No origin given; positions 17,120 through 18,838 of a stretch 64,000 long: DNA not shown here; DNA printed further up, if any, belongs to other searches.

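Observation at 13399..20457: Candidate KduI/KduD-independent route from unsaturated uronates to KDG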

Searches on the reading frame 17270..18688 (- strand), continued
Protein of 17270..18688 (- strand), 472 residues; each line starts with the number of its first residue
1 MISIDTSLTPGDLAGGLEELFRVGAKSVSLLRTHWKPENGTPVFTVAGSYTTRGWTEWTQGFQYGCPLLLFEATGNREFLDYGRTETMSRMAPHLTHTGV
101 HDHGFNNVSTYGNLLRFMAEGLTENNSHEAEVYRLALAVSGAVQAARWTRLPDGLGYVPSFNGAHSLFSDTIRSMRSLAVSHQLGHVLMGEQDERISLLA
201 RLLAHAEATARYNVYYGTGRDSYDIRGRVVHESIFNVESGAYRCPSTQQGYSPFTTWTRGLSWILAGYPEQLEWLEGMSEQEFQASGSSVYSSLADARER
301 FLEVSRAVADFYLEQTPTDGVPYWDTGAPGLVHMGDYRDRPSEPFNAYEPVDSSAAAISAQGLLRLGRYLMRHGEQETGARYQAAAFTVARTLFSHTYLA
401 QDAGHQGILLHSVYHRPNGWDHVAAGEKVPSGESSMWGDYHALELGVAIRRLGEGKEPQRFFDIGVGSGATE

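Call 57: search_protein_families(library=pfam, proteins=[L082:8276-9115:-, L050:9323-9829:+, L067:7385-8911:+, L029:12770-13762:+, L042:15875-19102:-, L058:13164-14159:-, L058:8131-9291:-, L008:2279-3196:-, L013:2668-3489:-, L032:11425-12867:+], max_evalue=0.001)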
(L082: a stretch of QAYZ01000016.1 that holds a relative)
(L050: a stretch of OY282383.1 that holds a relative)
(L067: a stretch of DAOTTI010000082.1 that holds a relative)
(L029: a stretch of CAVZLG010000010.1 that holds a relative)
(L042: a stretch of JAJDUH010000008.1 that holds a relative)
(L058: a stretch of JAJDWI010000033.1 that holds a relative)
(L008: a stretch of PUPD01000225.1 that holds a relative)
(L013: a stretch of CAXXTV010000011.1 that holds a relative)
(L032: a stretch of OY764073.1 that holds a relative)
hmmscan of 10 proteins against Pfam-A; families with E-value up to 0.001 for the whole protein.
L082:8276-9115:- (279 aa): 5 families
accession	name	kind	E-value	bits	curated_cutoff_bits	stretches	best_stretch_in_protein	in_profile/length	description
PF12833.13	HTH_18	-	1.6e-19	70.4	33.6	1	197-274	1-79/80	Helix-turn-helix domain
PF00165.29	HTH_AraC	-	3.2e-15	56.3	26.6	2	241-273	10-41/42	Bacterial regulatory helix-turn-helix proteins, AraC family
PF02311.25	AraC_binding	-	8.5e-07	29.2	21.1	1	44-152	17-131/135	AraC-like ligand binding domain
PF07883.17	Cupin_2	-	5e-05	23.4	27.2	1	44-99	12-66/70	Cupin domain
PF14525.12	AraC_binding_2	-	0.00025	21.3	27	1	18-144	21-133/173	AraC-binding-like domain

L050:9323-9829:+ (168 aa): 1 family
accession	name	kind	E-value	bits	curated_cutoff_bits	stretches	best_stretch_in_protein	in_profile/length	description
PF01467.32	CTP_transf_like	-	1.7e-18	67.6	21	1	29-144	2-113/133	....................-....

L067:7385-8911:+ (508 aa): 1 family
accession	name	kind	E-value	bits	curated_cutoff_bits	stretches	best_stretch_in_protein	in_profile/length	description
PF00724.26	Oxidored_FMN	-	3e-27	96.2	27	1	61-292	3-231/342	NADH:flavin oxidoreductase / NADH oxidase family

L029:12770-13762:+ (330 aa): 2 families
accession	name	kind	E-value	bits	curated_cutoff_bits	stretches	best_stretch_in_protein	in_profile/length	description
PF02826.25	2-Hacid_dh_C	-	5.8e-59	198.9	25.1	1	108-287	1-178/178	D-isomer specific 2-hydroxyacid dehydrogenase, NAD binding domain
PF00389.36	2-Hacid_dh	-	2.6e-28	98.8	24.6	1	5-319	1-134/134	D-isomer specific 2-hydroxyacid dehydrogenase, catalytic domain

L042:15875-19102:- (1075 aa): 2 families
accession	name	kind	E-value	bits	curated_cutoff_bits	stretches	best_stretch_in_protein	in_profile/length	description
PF00873.25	ACR_tran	-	3.4e-206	687.6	28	1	5-1043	3-1020/1021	AcrB/AcrD/AcrF family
PF03176.21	MMPL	-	0.0006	19.3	20.5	0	347-496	169-308/333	MMPL family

L058:13164-14159:- (331 aa): 6 families
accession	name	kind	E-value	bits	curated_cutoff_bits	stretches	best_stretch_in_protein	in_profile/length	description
PF01408.29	GFO_IDH_MocA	-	2.1e-19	70.8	24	1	13-130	1-120/120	Oxidoreductase family, NAD-binding Rossmann fold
PF22725.1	GFO_IDH_MocA_C3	-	1.7e-12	47.9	27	1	156-252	22-120/124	GFO/IDH/MocA C-terminal domain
PF08635.15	ox_reductase_C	-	2.6e-09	37.3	22.5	1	133-198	1-69/142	Putative oxidoreductase C terminal domain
PF03807.23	F420_oxidored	-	2.2e-06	28.6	21.6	1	14-92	1-79/94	NADP oxidoreductase coenzyme F420-dependent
PF02894.22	GFO_IDH_MocA_C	-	1.1e-05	25.7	22.9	1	167-325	32-214/218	Oxidoreductase family, C-terminal alpha/beta domain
PF03446.21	NAD_binding_2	-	9.2e-05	22.9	21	1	14-94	1-77/161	NAD binding domain of 6-phosphogluconate dehydrogenase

L058:8131-9291:- (386 aa): 2 families
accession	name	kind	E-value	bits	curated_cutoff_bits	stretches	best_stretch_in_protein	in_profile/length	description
PF00009.33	GTP_EFTU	-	1.2e-17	64.5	26.5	1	12-184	4-176/188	Elongation factor Tu GTP binding domain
PF03143.23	GTP_EFTU_D3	-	3e-14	53.7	27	1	291-385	1-105/106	Elongation factor Tu C-terminal domain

L008:2279-3196:- (305 aa): 1 family
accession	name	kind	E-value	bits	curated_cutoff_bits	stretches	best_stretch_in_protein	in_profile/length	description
PF00528.27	BPD_transp_1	-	7.3e-11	42.6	26.4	1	97-294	2-173/184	Binding-protein-dependent transport system inner membrane component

L013:2668-3489:- (273 aa): 4 families
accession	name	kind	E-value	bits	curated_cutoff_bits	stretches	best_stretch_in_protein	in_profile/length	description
PF08501.16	Shikimate_dh_N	-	9.1e-20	71.1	27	1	21-90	12-83/83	Shikimate dehydrogenase substrate binding domain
PF18317.6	SDH_C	-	3e-08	33.7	25.8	1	235-261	1-27/31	Shikimate 5'-dehydrogenase C-terminal domain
PF01488.26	Shikimate_DH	-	4.3e-07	30.5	24.3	1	110-187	3-84/138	Shikimate / quinate 5-dehydrogenase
PF03807.23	F420_oxidored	-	0.00019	22.4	21.6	1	121-169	1-52/94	NADP oxidoreductase coenzyme F420-dependent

L032:11425-12867:+ (480 aa): 3 families
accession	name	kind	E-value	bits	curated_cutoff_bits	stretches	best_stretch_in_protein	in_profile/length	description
PF13175.12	AAA_15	-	1.1e-22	81.7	32.1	1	13-393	5-373/374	AAA ATPase domain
PF13304.12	AAA_21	-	4.6e-10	40.5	27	1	333-391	242-300/304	AAA domain, putative AbiEii toxin, Type IV TA system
PF13476.12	AAA_23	-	0.00076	20.6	27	0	14-58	2-48/201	AAA domain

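Call 63: search_protein_families(library=ncbifam, proteins=[L067:7385-8911:+, L033:11374-11832:+, L029:12770-13762:+, L004:16347-17759:+, L039:14725-16149:+], max_evalue=0.00001)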
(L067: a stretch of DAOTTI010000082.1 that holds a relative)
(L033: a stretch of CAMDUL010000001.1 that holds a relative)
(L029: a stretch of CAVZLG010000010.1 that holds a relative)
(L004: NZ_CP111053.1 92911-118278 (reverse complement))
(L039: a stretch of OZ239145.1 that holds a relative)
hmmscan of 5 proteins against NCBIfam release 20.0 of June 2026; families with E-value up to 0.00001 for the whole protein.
L067:7385-8911:+ (508 aa): 7 families
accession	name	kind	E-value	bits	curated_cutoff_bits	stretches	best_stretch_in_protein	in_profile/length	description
NF007899.0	PRK10605.1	subfamily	2e-17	63.5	403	1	199-288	146-237/365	N-ethylmaleimide reductase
NF010047.0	PRK13523.1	equivalog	6.4e-17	61.6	431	1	65-291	10-221/339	NADPH dehydrogenase NamA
NF006101.0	PRK08255.1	equivalog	1.4e-16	59.8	1078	1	55-292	394-631/768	bifunctional salicylyl-CoA 5-hydroxylase/oxidoreductase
TIGR03997.1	mycofact_OYE_2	equivalog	5.2e-16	58.2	793.15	1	189-292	118-222/645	mycofactocin system FadH/OYE family oxidoreductase 2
NF041087.1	bile_acid_BaiCD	equivalog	6.3e-12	44.4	825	1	204-276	131-205/642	bile acid Fe-S flavoenzyme BaiCD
NF045599.1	bili_reduct_long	exception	2.9e-09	35.7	750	1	196-288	119-215/641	bilirubin reductase, long form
NF045592.1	bili_reduct_N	equivalog_domain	2.5e-08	33.5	425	1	205-288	132-215/363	bilirubin reductase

L033:11374-11832:+ (152 aa): 6 families
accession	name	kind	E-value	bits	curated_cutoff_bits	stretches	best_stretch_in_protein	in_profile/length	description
TIGR03214.2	ura-cupin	equivalog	6.4e-08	32.4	200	1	27-107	39-121/249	(S)-ureidoglycine aminohydrolase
NF040771.1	AAH_UGLYAH2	exception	2.1e-07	30.4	350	1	32-107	60-136/267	bifunctional allantoicase/(S)-ureidoglycine aminohydrolase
TIGR01479.1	GMP_PMI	equivalog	5.9e-07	28.7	372.95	1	31-107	371-447/467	mannose-1-phosphate guanylyltransferase/mannose-6-phosphate isomerase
NF008376.0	PRK11171.1-5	equivalog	6.4e-07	28.8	338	1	32-107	65-141/278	(S)-ureidoglycine aminohydrolase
NF008373.0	PRK11171.1-2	equivalog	1.8e-06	27.3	445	1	35-107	68-141/274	(S)-ureidoglycine aminohydrolase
TIGR03404.1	bicupin_oxalic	subfamily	9.8e-06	24.9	254.2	0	32-108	242-323/367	bicupin, oxalate decarboxylase family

L029:12770-13762:+ (330 aa): 21 families
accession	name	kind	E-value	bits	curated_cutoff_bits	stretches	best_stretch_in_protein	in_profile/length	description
NF011938.0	PRK15409.1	equivalog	1.8e-131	438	492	1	1-323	1-323/324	glyoxylate/hydroxypyruvate reductase GhrB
NF009714.1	PRK13243.1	equivalog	2.5e-92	309.8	455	1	1-324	1-328/332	glyoxylate reductase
TIGR01327.1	PGDH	equivalog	1e-67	229.1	454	1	5-324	2-316/525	phosphoglycerate dehydrogenase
NF005069.0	PRK06487.1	equivalog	1.7e-50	171.9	448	1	25-313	28-315/320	2-hydroxyacid dehydrogenase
NF041369.1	Dhydh_Halo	equivalog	5.4e-48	163.8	400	1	68-318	57-304/305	D-2-hydroxyacid dehydrogenase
NF008759.0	PRK11790.1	equivalog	1.8e-47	162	404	1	4-323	13-331/410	phosphoglycerate dehydrogenase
NF006263.0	PRK08410.1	equivalog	2.4e-42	145.4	389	1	20-311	17-309/311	D-2-hydroxyacid dehydrogenase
NF005387.0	PRK06932.1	equivalog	1.8e-35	122.4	492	1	56-293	55-294/314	2-hydroxyacid dehydrogenase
NF000492.1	vanH_gen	exception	8.3e-35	120.3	540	1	66-266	66-255/312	D-lactate dehydrogenase VanH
NF005750.0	PRK07574.1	equivalog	2.8e-33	115.5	329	1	59-303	107-351/386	NAD-dependent formate dehydrogenase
NF000371.1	vanH_Agroup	exception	4.2e-29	101.8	700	1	67-266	72-260/322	VanH-A/VanH-Pt family D-lactate dehydrogenase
NF001309.0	PRK00257.1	equivalog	8.5e-28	97.4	434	1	139-313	110-282/379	4-phosphoerythronate dehydrogenase PdxB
NF005027.0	PRK06436.1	equivalog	3.8e-27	95.2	261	1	66-309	49-280/303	2-hydroxyacid dehydrogenase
NF000112.1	vanH-Amyco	exception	3.9e-27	95.4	625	1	66-266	95-284/348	VanH-AOV family D-lactate dehydrogenase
NF000151.1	vanH-Ac1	exception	7.5e-27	94.5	750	1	46-266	78-291/351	D-lactate dehydrogenase VanH-Ac1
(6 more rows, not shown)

L004:16347-17759:+ (470 aa): 5 families
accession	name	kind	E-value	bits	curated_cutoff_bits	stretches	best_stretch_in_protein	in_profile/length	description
TIGR02119.1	panF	equivalog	4e-18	65.7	328.05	1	6-408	4-417/471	sodium/pantothenate symporter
TIGR00813.1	sss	superfamily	4.4e-14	52.4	184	1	33-392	1-381/411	sodium/solute symporter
TIGR02121.1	Na_Pro_sym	equivalog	1.5e-13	50.3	515.5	1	5-408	3-417/488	sodium/proline symporter PutP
TIGR03648.1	Na_symport_lg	subfamily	2.8e-09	36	320.75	1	10-203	6-190/547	VC_2705 family sodium/solute symporter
NF046076.1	monocarbox_MctP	equivalog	4.4e-08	32.2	625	1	25-340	25-347/481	monocarboxylate uptake permease MctP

L039:14725-16149:+ (474 aa): 2 families
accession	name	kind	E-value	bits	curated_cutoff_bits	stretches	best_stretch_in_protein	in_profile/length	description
TIGR00880.1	2_A_01_02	superfamily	6.7e-08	32.8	131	1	324-457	6-137/141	multidrug resistance protein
TIGR01301.1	GPH_sucrose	subfamily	2.3e-07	30.1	511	1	74-165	31-120/476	sucrose/proton symporter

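Call 69: search_protein_families(library=pfam, proteins=[L022:6934-7863:+, L046:3995-5011:+, L029:7144-8694:+, L029:8734-9882:+, L043:13168-14013:+, L043:15038-16726:+, L043:9157-9972:+, L043:8158-9156:+, L029:13842-15029:+, L036:6296-8302:+], max_evalue=0.001)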
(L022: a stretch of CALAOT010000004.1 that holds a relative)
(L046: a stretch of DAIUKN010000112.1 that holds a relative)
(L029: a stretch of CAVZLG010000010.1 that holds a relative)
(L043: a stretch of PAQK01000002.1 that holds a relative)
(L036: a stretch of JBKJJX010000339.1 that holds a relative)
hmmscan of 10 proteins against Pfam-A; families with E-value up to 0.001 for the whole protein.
L022:6934-7863:+ (309 aa): 1 family
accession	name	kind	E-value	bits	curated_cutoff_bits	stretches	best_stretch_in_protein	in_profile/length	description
PF01261.30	AP_endonuc_2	-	1.7e-12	48.1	31.1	1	70-280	3-229/249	Xylose isomerase-like TIM barrel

L046:3995-5011:+ (338 aa): 1 family
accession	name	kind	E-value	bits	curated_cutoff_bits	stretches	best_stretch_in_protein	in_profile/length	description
PF00795.27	CN_hydrolase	-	7.3e-30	104.6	23.2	1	32-281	1-252/256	Carbon-nitrogen hydrolase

L029:7144-8694:+ (516 aa): 1 family
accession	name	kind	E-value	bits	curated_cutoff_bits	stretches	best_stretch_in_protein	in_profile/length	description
PF01144.29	CoA_trans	-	4.5e-32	111.6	23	1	7-240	4-216/217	Coenzyme A transferase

L029:8734-9882:+ (382 aa): 5 families
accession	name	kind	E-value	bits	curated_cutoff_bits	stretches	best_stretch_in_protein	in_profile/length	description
PF00441.29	Acyl-CoA_dh_1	-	7.9e-50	169.3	22.4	1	232-381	1-150/150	Acyl-CoA dehydrogenase, C-terminal domain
PF02771.21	Acyl-CoA_dh_N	-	4.8e-31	107.9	22.9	1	12-118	3-110/113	Acyl-CoA dehydrogenase, N-terminal domain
PF02770.24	Acyl-CoA_dh_M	-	1.3e-23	83.4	33.3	1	125-220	1-97/97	Acyl-CoA dehydrogenase, middle domain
PF08028.16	Acyl-CoA_dh_2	-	4.8e-23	82.4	22.7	1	248-369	2-133/134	Acyl-CoA dehydrogenase, C-terminal domain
PF22924.1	ACOX_C_alpha1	-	5e-08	33.4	27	1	272-381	56-169/169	Acyl-CoA oxidase, C-alpha1 domain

L043:13168-14013:+ (281 aa): 1 family
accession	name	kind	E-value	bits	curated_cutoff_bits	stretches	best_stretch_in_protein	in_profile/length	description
PF04784.19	DUF547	-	8.6e-30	103.7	27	1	96-201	6-125/125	Protein of unknown function, DUF547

L043:15038-16726:+ (562 aa): 1 family
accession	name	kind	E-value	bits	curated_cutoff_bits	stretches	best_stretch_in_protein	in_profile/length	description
PF00342.24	PGI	-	6.1e-18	65.1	22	1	70-283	93-310/486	Phosphoglucose isomerase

L043:9157-9972:+ (271 aa): 2 families
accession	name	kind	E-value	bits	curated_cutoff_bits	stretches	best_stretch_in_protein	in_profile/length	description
PF12706.13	Lactamase_B_2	-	4.4e-29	102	27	1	59-235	5-199/200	Beta-lactamase superfamily domain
PF00753.33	Lactamase_B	-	6.6e-06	26.6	22.7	1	62-97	23-64/196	Metallo-beta-lactamase superfamily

L043:8158-9156:+ (332 aa): 1 family
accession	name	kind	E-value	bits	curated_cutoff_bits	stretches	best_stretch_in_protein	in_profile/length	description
PF01408.29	GFO_IDH_MocA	-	1e-11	46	24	1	11-126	2-117/120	Oxidoreductase family, NAD-binding Rossmann fold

L029:13842-15029:+ (395 aa): 1 family
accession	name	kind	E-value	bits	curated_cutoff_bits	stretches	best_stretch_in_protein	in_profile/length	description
PF07690.21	MFS_1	-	4.1e-29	102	33.4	2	22-240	1-228/347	Major Facilitator Superfamily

L036:6296-8302:+ (668 aa): 1 family
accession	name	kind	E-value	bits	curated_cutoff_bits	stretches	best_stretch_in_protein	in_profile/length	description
PF00474.23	SSF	-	5.1e-36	124.8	22.8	1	110-517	1-394/406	Sodium:solute symporter family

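Call 74: search_solved_structures(query=A3, max_evalue=0.001)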
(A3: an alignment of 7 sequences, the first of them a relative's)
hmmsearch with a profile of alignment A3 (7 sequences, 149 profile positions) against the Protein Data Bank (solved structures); distinct sequences matched with E-value up to 0.001: 40.
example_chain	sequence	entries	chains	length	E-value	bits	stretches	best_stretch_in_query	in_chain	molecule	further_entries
5zbe_A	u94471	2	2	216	1.5e-07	34.4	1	43-105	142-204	Cupin domain protein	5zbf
4e2g_A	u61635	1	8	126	2.5e-07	33.7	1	27-103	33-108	Cupin 2 conserved barrel domain protein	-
2gu9_A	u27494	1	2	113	7.3e-07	32.2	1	45-111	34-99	tetracenomycin polyketide synthesis protein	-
3h50_A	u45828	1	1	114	7.4e-07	32.1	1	45-111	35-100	Tetracenomycin polyketide synthesis protein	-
2d40_A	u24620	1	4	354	1e-06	31.7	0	44-102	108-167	putative gentisate 1,2-dioxygenase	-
6a53_A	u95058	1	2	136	1.8e-05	27.6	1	35-108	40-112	Novel protein with potential Cupin domain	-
6a55_A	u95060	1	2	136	1.9e-05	27.6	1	35-108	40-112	Novel protein with potential Cupin domain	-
1sq4_A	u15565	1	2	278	2.1e-05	27.4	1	32-101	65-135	Glyoxylate-induced Protein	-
5tfz_A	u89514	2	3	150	2.3e-05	27.3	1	35-108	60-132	dimethylsulfoniopropionate lyase DddK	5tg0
3ibm_A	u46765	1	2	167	6.4e-05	25.9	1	9-105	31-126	Cupin 2, conserved barrel domain protein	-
5cu1_A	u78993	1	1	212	9.5e-05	25.3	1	23-93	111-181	DMSP lyase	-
4rd7_A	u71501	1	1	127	0.00015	24.7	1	51-117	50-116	Cupin 2 conserved barrel domain protein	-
2vqa_A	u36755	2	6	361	0.0002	24.3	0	38-109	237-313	SLL1358 PROTEIN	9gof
1y3t_A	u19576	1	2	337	0.00025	24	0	45-117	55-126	Hypothetical protein yxaG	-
2h0v_A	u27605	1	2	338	0.00025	23.9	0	45-117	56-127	Quercetin 2,3-dioxygenase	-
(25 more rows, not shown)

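Call 79: search_protein_families(library=pfam, proteins=[L069:7838-9106:+, L069:12244-14142:-, L069:6772-7557:-, L071:7930-9144:-, L071:14385-15365:+, L071:15979-17655:+, L071:17854-21048:+, L018:7546-9882:+, L018:1164-3296:-, L068:6846-8486:+], max_evalue=0.0001)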
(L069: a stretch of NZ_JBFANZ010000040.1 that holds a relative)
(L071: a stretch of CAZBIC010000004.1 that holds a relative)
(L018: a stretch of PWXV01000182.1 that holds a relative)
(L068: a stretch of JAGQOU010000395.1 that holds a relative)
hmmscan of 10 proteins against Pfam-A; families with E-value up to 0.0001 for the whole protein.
L069:7838-9106:+ (422 aa): 6 families
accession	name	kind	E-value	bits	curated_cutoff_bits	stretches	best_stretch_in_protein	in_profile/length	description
PF01370.27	Epimerase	-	1.3e-34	120.1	20.9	1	69-343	1-240/240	NAD dependent epimerase/dehydratase family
PF16363.11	GDP_Man_Dehyd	-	3.6e-22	79.7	27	1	70-355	1-261/332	GDP-mannose 4,6 dehydratase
PF04321.23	RmlD_sub_bind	-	1.9e-08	34.2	27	1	70-208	4-108/287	RmlD substrate binding domain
PF07993.18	NAD_binding_4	-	3.3e-07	30.2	20.1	1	148-305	87-236/258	Male sterility protein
PF02719.21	Polysacc_synt_2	-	4e-07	30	20.2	1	70-204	2-131/293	Polysaccharide biosynthesis protein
PF01073.25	3Beta_HSD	-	1.1e-06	28.3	22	1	70-227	1-144/280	3-beta hydroxysteroid dehydrogenase/isomerase family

L069:12244-14142:- (632 aa): 3 families
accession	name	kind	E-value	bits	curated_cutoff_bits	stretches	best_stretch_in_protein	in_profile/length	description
PF00082.27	Peptidase_S8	-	6.4e-45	154.1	21.8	1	164-396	8-276/288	Subtilase family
PF01483.27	P_proprotein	-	6.8e-20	71.4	21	1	552-632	3-86/86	Proprotein convertase P-domain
PF05922.21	Inhibitor_I9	-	6.8e-07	30.3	21.2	1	55-125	1-81/82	Peptidase inhibitor I9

L069:6772-7557:- (261 aa): 3 families
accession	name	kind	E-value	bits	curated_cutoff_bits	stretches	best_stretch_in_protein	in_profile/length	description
PF12401.13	FhaA_N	-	5.9e-39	133.5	25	1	13-126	1-114/115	FhaA, N-terminal domain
PF00498.31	FHA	-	2.7e-21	76.2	20.7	1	188-251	1-67/67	FHA domain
PF16697.10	Yop-YscD_cpl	-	5.8e-20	71.8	33.2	1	177-259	8-92/94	Inner membrane component of T3SS, cytoplasmic domain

L071:7930-9144:- (404 aa): 4 families
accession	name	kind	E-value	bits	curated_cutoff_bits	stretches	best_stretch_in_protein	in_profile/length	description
PF01761.26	DHQ_synthase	-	1.5e-50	170.1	24.2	1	104-216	2-114/115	3-dehydroquinate synthase N-terminal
PF24621.2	DHQS_C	-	5.3e-47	159.8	27.6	1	218-363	1-144/144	3-dehydroquinate synthase C-terminal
PF13685.12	Fe-ADH_2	-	1.6e-11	44.8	28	1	53-168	2-108/149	Iron-containing alcohol dehydrogenase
PF00465.25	Fe-ADH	-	3.5e-11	43.4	31.3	1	51-168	4-131/168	Iron-containing alcohol dehydrogenase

L071:14385-15365:+ (326 aa): 1 family
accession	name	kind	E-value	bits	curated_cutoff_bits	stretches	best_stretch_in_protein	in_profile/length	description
PF12275.14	DUF3616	-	2.3e-13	50.7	20.6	1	141-264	141-265/327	Protein of unknown function (DUF3616)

L071:15979-17655:+ (558 aa): 3 families
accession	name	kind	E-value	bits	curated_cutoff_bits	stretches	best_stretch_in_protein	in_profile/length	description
PF02518.31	HATPase_c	-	1.3e-30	106.6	26.4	1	443-554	1-110/111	Histidine kinase-, DNA gyrase B-, and HSP90-like ATPase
PF00512.31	HisKA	-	1.1e-14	54.6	26.9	1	328-394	1-66/66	His Kinase A (phospho-acceptor) domain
PF13581.12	HATPase_c_2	-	1.4e-06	28.7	27.4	1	447-530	35-111/127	Histidine kinase-like ATPase domain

L071:17854-21048:+ (1064 aa): 1 family
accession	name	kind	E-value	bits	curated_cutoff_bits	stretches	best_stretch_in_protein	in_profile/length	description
PF18884.5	TSP3_bac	-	8e-10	38.8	25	1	940-961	1-22/22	Bacterial TSP3 repeat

L018:7546-9882:+ (778 aa): 0 families

L018:1164-3296:- (710 aa): 4 families
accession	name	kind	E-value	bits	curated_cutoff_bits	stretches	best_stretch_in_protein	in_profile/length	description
PF13561.12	adh_short_C2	-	4.4e-44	151.2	27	1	459-705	7-236/236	Enoyl-(Acyl carrier protein) reductase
PF00106.31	adh_short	-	6.5e-43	146.9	26.6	1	449-633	1-182/195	short chain dehydrogenase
PF00596.27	Aldolase_II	-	6.2e-17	62.5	22.2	1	43-229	11-176/183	Class II Aldolase and Adducin N-terminal domain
PF08659.16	KR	-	2e-10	41.3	22.6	1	452-567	4-121/180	KR domain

L068:6846-8486:+ (546 aa): 2 families
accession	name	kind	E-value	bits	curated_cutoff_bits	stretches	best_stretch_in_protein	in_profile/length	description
PF01408.29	GFO_IDH_MocA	-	2.8e-20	73.6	24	1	103-221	1-119/120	Oxidoreductase family, NAD-binding Rossmann fold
PF19051.5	GFO_IDH_MocA_C2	-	1.9e-09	37.9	23.3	1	266-334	45-112/254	Oxidoreductase family, C-terminal alpha/beta domain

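Call 105: find_homologous_proteins(query=L086:130-1317:+, max_evalue=1e-30)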
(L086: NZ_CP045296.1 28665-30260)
Query L086:130-1317:+ (395 aa): 7988 proteins with E <= 1e-30 among 8000 candidates; the best 120 are listed.
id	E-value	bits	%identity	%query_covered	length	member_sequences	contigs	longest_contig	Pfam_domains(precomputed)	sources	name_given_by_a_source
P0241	6.1e-212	722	78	100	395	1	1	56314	PF07470.20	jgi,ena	-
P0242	9.1e-212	722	78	100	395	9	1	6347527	PF07470.20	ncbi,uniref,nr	ncbi:glycoside hydrolase family 88 protein [Paenibacillus sp. N3/727]|uniref:glycoside hydrolase fam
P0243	2.7e-211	720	78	100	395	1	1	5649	PF07470.20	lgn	-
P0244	1.9e-210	717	77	100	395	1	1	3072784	PF07470.20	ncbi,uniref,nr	ncbi:glucuronyl hydrolase [Paenibacillus sp. HJL G12]|uniref:Glucuronyl hydrolase n=1 Tax=Paenibacil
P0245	3.1e-210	717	78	100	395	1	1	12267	PF07470.20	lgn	-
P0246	4.9e-210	716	76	100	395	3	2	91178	PF07470.20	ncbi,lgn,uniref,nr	ncbi:glycoside hydrolase family 88 protein [Paenibacillus chibensis]|uniref:Glycoside hydrolase fami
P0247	1.6e-209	714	77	100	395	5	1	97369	PF07470.20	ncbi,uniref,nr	ncbi:glycoside hydrolase family 88 protein [Paenibacillus sp. KQZ6P-2]|uniref:Glycoside hydrolase fa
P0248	5.9e-209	712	76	100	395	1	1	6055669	PF07470.20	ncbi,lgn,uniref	ncbi:glycoside hydrolase family 88 protein [Paenibacillus sp. FSL W8-0194]|uniref:glycoside hydrolas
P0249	4.1e-208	710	76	100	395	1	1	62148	PF07470.20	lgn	-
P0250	1.1e-207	708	76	100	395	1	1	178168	PF07470.20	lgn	-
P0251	2.0e-207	707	76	100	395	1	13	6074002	PF07470.20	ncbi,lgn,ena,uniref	ncbi:glycoside hydrolase family 88 protein [Paenibacillus sp. FSL M7-1455]|uniref:glycoside hydrolas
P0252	2.2e-207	707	76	100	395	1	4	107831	PF07470.20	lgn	-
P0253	6.8e-207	706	76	100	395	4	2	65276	PF07470.20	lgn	-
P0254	1.2e-206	705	76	100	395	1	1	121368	PF07470.20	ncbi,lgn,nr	ncbi:Unsaturated chondroitin disaccharide hydrolase [Paenibacillus sp. P1XP2]|nr:Unsaturated chondro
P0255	1.2e-206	705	76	100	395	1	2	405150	PF07470.20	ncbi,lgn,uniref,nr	ncbi:glycoside hydrolase family 88 protein [Paenibacillus cookii]|uniref:Glycosyl hydrolase n=1 Tax=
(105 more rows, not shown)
